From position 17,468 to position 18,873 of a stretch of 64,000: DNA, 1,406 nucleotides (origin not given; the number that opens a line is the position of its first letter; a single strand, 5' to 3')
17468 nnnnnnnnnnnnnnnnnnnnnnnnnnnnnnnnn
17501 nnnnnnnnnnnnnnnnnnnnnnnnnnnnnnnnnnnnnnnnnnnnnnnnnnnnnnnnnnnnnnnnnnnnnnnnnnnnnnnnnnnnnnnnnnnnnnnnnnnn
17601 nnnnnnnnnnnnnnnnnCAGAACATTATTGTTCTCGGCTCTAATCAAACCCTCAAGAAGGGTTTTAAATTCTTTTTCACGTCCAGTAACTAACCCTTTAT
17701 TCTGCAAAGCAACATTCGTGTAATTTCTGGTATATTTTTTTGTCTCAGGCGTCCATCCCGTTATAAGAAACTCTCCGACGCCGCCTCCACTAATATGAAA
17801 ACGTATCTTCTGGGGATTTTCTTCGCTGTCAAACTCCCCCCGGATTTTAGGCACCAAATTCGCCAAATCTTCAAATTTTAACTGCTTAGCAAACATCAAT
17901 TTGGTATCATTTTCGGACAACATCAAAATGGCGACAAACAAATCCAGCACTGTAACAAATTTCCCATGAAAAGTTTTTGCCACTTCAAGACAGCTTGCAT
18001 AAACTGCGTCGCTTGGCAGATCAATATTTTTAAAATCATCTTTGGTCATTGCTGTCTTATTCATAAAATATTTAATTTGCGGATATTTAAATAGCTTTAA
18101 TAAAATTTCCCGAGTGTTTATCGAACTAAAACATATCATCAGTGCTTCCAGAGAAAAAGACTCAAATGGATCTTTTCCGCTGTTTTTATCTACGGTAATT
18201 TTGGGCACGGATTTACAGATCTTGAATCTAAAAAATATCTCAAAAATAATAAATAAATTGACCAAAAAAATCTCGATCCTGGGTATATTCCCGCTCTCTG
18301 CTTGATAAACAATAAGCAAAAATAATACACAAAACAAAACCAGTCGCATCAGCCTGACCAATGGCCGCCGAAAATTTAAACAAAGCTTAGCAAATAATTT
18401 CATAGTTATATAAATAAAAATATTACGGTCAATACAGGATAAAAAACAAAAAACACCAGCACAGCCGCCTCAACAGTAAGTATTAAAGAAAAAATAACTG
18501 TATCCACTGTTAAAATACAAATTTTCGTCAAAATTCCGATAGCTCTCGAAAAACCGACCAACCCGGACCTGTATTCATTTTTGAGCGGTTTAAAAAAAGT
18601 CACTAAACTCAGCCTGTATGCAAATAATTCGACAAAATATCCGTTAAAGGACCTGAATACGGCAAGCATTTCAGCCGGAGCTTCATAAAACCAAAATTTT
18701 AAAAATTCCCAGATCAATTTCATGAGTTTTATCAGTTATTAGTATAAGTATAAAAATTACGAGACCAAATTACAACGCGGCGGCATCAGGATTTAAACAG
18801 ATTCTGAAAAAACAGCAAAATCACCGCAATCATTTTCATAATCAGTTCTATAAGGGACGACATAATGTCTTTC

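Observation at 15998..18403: Membrane-anchored Clp-like protein with an inactivated first ATPase module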

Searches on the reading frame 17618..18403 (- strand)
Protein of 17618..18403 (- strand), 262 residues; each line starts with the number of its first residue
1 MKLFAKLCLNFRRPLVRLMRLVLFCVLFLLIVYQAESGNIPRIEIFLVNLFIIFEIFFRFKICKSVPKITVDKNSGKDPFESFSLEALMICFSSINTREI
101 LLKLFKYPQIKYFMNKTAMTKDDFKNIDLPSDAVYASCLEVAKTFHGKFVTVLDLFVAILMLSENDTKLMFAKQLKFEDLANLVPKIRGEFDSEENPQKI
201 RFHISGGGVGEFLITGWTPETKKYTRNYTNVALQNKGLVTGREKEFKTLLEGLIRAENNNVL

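Call 28: find_related_loci(query=A2, collection=genome_contigs, flank=10000)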
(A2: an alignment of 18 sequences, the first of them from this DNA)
Query A2 (262 aa) in genome_contigs; peptide patterns used: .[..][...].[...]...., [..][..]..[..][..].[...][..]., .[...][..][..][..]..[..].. (x = any residue, [..] = any of these).
335 stretches matched a pattern; 43 encode a relative of the query (tblastn E <= 1e-3); 42 distinct loci.
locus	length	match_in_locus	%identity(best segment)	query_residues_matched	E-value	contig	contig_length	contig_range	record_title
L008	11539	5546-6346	53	1-262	1e-85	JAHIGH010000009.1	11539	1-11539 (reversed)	MAG: Patescibacteria group bacterium isolate KR11_N2.mb.17 KR11_N2.mb.17_k141_5066, whole genome shotgun sequence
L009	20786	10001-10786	55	1-262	9e-79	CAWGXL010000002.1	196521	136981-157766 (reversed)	MAG: uncultured bacterium isolate MFD09206.bin.2.20 genome assembly, contig: contig_32494, whole genome shotgun sequence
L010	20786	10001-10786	47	1-262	8e-79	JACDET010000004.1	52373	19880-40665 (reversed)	MAG: Candidatus Levyibacteriota bacterium isolate MGR_bin367 SD2903_NODE_38_length_52373_cov_1.159476, whole genome shot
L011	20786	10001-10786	48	1-262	1e-77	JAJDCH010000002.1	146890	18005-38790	MAG: Candidatus Levyibacteriota bacterium isolate OFTM270 OFTM270_1, whole genome shotgun sequence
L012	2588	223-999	47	4-262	2e-78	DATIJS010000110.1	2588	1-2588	MAG TPA_asm: Candidatus Saccharimonadales bacterium isolate SMAG_U15697 k141_445282, whole genome shotgun sequence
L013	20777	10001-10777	47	4-262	2e-75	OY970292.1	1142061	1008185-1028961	MAG: Candidatus Levybacteria bacterium isolate MFD01916.bin.c.8 genome assembly, chromosome: 1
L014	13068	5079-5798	53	25-262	1e-74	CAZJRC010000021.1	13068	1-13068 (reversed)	MAG TPA_asm: uncultured Gammaproteobacteria bacterium isolate binchicken_co251_951 genome assembly, contig: NODE_6609_le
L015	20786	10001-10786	45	1-262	1e-74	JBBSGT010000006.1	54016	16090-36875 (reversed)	MAG: Candidatus Levyibacteriota bacterium isolate LS2_sbin.47 LS2_sbin.47_K_242305_L_54016_cov_22.0122, whole genome sho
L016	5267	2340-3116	45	4-262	2e-74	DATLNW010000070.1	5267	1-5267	MAG TPA_asm: Lysobacterales bacterium isolate SMAG_U13810 k141_1001694, whole genome shotgun sequence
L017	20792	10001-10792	47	6-262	5e-74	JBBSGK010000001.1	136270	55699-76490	MAG: Candidatus Levyibacteriota bacterium isolate LS2_sbin.37 LS2_sbin.37_K_1061297_L_136270_cov_12.0000, whole genome s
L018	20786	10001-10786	45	1-262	7e-74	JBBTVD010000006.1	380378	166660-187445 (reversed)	MAG: Patescibacteria group bacterium isolate H14-bin010_1 H14_bin010_1_000000000006, whole genome shotgun sequence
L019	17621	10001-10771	47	6-262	8e-73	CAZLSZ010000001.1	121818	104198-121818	MAG TPA_asm: uncultured Gammaproteobacteria bacterium isolate SRP170004_co1_21 genome assembly, contig: NODE_152_length_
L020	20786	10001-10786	45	1-262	8e-73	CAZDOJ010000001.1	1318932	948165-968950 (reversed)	MAG TPA_asm: uncultured Gammaproteobacteria bacterium isolate SRP292972_co3_93 genome assembly, contig: NODE_1_length_13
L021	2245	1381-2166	45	1-262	7e-74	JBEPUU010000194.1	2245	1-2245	MAG: bacterium isolate 22E.metabat2_refined.014_sub NODE_72512_length_2245_cov_5.743379, whole genome shotgun sequence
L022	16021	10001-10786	43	1-262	1e-71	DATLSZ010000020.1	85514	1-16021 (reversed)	MAG TPA_asm: Candidatus Acidiferrales bacterium isolate SMAG_U13943 k141_581512, whole genome shotgun sequence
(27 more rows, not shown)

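Call 37: search_solved_structures(query=A2, max_evalue=1, show_alignments=1)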
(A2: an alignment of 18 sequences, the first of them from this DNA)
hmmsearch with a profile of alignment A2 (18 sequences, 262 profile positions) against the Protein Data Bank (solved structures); distinct sequences matched with E-value up to 1: 0.

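Call 48: predict_structure(alignment_id=A2)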
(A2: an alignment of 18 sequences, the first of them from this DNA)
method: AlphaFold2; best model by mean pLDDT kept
length: 262 residues; sequences in the alignment: 18
mean_pLDDT: 78.0   pTM: 0.66
mean pLDDT of the five models: 78.0, 76.4, 74.6, 74.3, 71.2
residues with pLDDT >= 90: 82; 70-90: 115; 50-70: 25; < 50: 40
segments of 3 or more residues with pLDDT < 50: 202-218, 235-240, 254-262
pLDDT, mean of each block of 10 residues (from residue 1): 91 91 94 91 90 87 86 85 92 87 93 90 82 89 91 93 85 85 88 75 39 40 51 45 54 44 30
secondary structure, 60 per line:
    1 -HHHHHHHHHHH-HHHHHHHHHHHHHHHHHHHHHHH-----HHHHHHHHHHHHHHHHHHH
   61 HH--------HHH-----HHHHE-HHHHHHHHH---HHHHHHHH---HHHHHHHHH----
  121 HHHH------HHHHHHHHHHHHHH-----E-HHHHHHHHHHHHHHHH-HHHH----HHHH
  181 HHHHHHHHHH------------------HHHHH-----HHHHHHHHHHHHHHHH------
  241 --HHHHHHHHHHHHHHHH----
elements in order: H2-12 H14-36 H42-62 H79-82 H85-93 H97-104 H108-116 H121-124 H131-144 H152-167 H169-172 H177-190 H209-213 H219-234 H243-258

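Call 49: search_protein_representatives(alignment_id=A2)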
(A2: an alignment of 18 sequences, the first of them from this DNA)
Query: 18 sequences, 262 profile positions. Proteins with E-value up to 0.001 (for the whole library): 125; up to 1e-10: 92; up to 1e-30: 45. The best 125 are listed.
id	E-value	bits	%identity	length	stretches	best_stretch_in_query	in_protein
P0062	4.9e-124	429.1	-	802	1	1-262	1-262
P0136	1.0e-106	372.4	-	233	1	1-233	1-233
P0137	4.4e-89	314.6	-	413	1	1-262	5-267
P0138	1.0e-74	267.5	-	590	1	1-262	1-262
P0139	2.0e-74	266.5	-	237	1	1-235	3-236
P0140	2.6e-72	259.6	-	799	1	3-262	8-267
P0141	3.5e-70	252.6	-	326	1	1-262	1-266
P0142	7.2e-68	245.0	-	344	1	1-255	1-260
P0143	1.1e-67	244.4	-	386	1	5-262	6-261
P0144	7.1e-66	238.5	-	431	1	1-255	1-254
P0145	5.7e-62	225.7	-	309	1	1-262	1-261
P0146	3.9e-59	216.4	-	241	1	1-237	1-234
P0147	7.6e-58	212.2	-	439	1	4-246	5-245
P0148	8.7e-56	205.4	-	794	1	1-262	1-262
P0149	6.3e-55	202.6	-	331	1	53-262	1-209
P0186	1.3e-27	113.1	-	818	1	9-261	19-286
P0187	3.4e-27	111.7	-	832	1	4-262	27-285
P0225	1.9e-11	60.1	-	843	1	5-262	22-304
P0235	3.4e-07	46.2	-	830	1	19-245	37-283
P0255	3.0e-04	36.5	-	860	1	27-262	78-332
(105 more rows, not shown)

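Call 57: find_encoding_contigs(protein=P0255, flank=6000, max_places=2)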
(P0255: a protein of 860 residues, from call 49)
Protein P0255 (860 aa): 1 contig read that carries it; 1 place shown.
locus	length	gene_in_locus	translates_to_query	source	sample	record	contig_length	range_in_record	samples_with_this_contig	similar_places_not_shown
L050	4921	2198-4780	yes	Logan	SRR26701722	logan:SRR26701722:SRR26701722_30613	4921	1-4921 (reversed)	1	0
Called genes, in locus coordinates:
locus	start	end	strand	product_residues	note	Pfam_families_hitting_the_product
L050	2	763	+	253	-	?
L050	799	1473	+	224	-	PF01145:Band_7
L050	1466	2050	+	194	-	PF00440:TetR_N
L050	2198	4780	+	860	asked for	PF01078:Mg_chelatase (faint), PF00004:AAA, PF17871:AAA_lid_9, PF00158:Sigma54_activat (weak), PF00004:AAA, PF07724:AAA_2, PF07728:AAA_5, PF10431:ClpB_D2-small, +9 more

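Call 58: find_encoding_contigs(protein=P0186, flank=6000, max_places=1)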
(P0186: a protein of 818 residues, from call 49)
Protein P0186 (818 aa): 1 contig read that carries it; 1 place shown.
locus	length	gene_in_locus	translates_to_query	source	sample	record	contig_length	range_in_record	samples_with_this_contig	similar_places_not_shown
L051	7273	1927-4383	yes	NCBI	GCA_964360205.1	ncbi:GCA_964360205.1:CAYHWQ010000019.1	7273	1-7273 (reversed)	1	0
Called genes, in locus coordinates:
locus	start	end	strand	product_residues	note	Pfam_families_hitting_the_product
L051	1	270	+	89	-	?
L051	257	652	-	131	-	PF02482:Ribosomal_S30AE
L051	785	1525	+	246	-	-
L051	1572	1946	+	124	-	-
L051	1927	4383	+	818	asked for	PF01695:IstB_IS21 (faint), PF13191:AAA_16 (faint), PF13401:AAA_22 (faint), PF00004:AAA, PF17871:AAA_lid_9, PF07724:AAA_2, PF07728:AAA_5, PF10431:ClpB_D2-small, +1 more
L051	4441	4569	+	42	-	-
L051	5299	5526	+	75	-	-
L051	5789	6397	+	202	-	-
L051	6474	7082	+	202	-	-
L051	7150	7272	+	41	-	?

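Call 59: find_encoding_contigs(protein=P0225, flank=6000, max_places=1)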
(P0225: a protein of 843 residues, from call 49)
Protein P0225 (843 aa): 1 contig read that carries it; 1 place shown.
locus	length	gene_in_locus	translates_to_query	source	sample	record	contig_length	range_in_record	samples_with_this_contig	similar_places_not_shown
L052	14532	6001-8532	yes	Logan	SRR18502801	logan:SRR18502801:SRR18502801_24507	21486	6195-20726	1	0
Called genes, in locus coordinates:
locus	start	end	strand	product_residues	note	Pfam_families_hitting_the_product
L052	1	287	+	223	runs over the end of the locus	PF01694:Rhomboid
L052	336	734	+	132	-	PF01894:YjbQ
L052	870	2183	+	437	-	-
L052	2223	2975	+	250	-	PF01145:Band_7, PF13421:Band_7_1 (weak)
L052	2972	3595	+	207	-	PF00160:Pro_isomerase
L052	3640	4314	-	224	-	PF01797:Y1_Tnp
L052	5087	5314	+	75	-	-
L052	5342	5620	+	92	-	-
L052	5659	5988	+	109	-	-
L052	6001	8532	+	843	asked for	PF01695:IstB_IS21 (weak), PF13191:AAA_16 (weak), PF00004:AAA, PF17871:AAA_lid_9, PF00004:AAA, PF07724:AAA_2, PF07728:AAA_5, PF10431:ClpB_D2-small, +9 more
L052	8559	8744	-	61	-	-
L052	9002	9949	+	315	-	-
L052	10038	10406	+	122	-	PF06262:Zincin_1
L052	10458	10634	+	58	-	-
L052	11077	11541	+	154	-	PF08534:Redoxin, PF00578:AhpC-TSA, PF13905:Thioredoxin_8 (weak)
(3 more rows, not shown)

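Call 60: find_encoding_contigs(protein=P0235, flank=6000, max_places=1)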
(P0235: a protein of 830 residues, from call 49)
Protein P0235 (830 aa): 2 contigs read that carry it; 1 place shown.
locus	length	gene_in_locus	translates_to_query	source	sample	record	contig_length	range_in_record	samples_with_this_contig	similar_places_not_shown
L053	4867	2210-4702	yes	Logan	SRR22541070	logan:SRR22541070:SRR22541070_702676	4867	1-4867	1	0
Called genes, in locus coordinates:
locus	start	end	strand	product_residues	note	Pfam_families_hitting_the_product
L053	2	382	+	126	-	?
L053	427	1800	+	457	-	PF00009:GTP_EFTU (weak), PF09439:SRPRB (weak), PF01926:MMR_HSR1, PF02421:FeoB_N, PF04548:AIG1 (weak), PF01926:MMR_HSR1, PF02421:FeoB_N, PF14714:KH_dom-like, +7 more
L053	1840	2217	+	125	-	-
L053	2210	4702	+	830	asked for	PF20720:nSTAND3 (faint), PF05496:RuvB_N (faint), PF00004:AAA, PF13173:AAA_14 (weak), PF07724:AAA_2, PF00004:AAA (weak), PF07728:AAA_5, PF10431:ClpB_D2-small, +9 more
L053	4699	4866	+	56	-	?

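Call 61: find_encoding_contigs(protein=P0187, flank=6000, max_places=1)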
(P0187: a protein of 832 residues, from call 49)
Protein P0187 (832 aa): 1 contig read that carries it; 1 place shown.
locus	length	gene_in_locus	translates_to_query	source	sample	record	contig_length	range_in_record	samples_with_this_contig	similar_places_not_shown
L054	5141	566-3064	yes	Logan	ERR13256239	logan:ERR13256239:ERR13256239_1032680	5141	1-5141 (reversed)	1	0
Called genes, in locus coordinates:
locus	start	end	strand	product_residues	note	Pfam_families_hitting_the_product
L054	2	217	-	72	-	?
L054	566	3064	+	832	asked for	PF13401:AAA_22 (faint), PF00158:Sigma54_activat (faint), PF05673:DUF815 (faint), PF17871:AAA_lid_9, PF00004:AAA, PF07724:AAA_2, PF07728:AAA_5, PF10431:ClpB_D2-small, +2 more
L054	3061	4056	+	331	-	PF00389:2-Hacid_dh, PF02826:2-Hacid_dh_C, PF03446:NAD_binding_2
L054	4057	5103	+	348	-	PF00348:polyprenyl_synt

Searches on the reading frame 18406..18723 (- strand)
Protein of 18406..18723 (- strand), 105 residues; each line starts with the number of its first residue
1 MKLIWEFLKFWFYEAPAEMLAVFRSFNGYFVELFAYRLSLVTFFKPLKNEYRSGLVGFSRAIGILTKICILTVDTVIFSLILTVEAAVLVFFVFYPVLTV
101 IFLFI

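Call 7: search_protein_families(library=pfam, proteins=[window:18406-18723:-], max_evalue=0.01)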
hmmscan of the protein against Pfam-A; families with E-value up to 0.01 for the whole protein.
window:18406-18723:- (105 aa): 0 families

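Call 8: search_protein_families(library=ncbifam, proteins=[window:18406-18723:-], max_evalue=0.01)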
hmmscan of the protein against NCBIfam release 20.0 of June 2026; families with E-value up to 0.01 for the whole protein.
window:18406-18723:- (105 aa): 0 families

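Call 25: find_homologous_proteins(query=window:18406-18723:-)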
Query window:18406-18723:- (105 aa): 15 proteins with E <= 0.001 among 22 candidates.
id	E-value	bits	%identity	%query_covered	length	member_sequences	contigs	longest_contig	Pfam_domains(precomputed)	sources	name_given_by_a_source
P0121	4.6e-57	209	98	100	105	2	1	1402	-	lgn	-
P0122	9.6e-50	185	86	100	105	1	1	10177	-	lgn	-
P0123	9.0e-45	169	81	100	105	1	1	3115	-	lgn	-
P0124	1.4e-39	153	70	100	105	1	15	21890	-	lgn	-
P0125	9.8e-26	108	53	90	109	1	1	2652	-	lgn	-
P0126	1.0e-24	105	57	90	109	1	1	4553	-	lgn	-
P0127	2.7e-23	100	55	93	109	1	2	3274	-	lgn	-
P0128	2.7e-23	100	54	98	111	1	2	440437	-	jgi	jgi:hypothetical protein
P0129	9.1e-23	99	51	93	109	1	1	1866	-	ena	-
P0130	9.8e-23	99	51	94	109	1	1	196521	-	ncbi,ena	-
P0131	1.3e-21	95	52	95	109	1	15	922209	-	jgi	jgi:hypothetical protein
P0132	1.3e-21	95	54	93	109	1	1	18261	-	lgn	-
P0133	5.6e-19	87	49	94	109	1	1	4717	-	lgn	-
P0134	1.6e-13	69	56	68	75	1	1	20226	-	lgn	-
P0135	4.1e-13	68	53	70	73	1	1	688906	-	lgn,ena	-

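Call 63: list_cluster_members(proteins=[P0001, window:18406-18723:-, window:20561-24745:-])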
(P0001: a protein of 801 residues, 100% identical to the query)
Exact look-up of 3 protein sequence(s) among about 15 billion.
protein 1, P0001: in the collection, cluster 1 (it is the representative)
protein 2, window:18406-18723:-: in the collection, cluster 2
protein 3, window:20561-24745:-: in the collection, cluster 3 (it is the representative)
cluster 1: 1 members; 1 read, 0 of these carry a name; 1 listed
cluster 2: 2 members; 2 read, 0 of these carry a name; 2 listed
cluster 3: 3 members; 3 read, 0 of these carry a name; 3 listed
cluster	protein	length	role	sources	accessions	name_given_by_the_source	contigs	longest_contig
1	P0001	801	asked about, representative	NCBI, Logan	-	-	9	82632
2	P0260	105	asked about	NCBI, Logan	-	-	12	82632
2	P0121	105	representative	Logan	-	-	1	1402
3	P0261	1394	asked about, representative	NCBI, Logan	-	-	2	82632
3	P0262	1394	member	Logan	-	-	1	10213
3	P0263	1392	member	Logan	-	-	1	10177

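Call 70: search_protein_families(library=padloc, proteins=[window:18406-18723:-], max_evalue=0.001)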
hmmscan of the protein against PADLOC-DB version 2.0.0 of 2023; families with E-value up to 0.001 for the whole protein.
window:18406-18723:- (105 aa): 0 families

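Call 74: search_protein_families(library=pfam, alignment_id=A4, max_evalue=5)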
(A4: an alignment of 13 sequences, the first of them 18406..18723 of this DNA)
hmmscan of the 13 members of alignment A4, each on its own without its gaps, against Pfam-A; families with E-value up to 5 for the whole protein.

A. member 1, window:18406-18723:- (105 aa): 0 families

B. families by the number of members that match (of 13 scanned): 3 families
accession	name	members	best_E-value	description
PF17931.6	TetR_C_23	1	0.13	Tetracyclin repressor-like, C-terminal domain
PF20522.3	DUF6737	1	0.34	Domain of unknown function (DUF6737)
PF13858.11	DUF4199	1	0.69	Protein of unknown function (DUF4199)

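Call 75: search_solved_structures(query=A4, max_evalue=5)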
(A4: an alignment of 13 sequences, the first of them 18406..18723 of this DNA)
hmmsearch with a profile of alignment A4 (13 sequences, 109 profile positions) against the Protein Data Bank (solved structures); distinct sequences matched with E-value up to 5: 0.

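Call 76: find_related_loci(query=A4, collection=metagenome_contigs, flank=4000)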
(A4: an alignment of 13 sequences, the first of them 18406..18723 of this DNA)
Query A4 (105 aa) in metagenome_contigs; peptide patterns used: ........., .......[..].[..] (x = any residue, [..] = any of these).
174 stretches matched a pattern; 120 encode a relative of the query (tblastn E <= 1e-3); the best 80 are kept; 80 distinct loci.
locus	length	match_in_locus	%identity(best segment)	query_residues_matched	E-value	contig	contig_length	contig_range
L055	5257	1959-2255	49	7-105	4e-30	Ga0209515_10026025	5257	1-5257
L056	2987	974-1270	53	7-105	2e-28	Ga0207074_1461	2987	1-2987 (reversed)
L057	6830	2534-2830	49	7-105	5e-28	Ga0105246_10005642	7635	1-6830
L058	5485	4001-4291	56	7-103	5e-28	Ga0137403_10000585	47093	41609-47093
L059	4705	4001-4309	50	2-104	3e-27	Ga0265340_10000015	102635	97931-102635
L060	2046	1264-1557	49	6-103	4e-27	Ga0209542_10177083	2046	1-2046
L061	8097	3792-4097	46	3-104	5e-27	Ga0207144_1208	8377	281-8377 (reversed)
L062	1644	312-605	52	8-105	6e-27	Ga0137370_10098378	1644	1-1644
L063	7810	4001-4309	48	3-105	8e-27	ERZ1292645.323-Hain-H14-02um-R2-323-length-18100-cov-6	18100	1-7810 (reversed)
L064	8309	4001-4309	50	2-104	1e-26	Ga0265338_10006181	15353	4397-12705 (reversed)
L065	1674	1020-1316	48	7-105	3e-26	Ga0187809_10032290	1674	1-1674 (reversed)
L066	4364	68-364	49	7-105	5e-26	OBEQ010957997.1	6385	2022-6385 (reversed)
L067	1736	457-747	52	8-104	8e-26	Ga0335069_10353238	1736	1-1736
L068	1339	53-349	49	7-105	6e-26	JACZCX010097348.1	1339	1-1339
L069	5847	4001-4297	51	7-105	7e-26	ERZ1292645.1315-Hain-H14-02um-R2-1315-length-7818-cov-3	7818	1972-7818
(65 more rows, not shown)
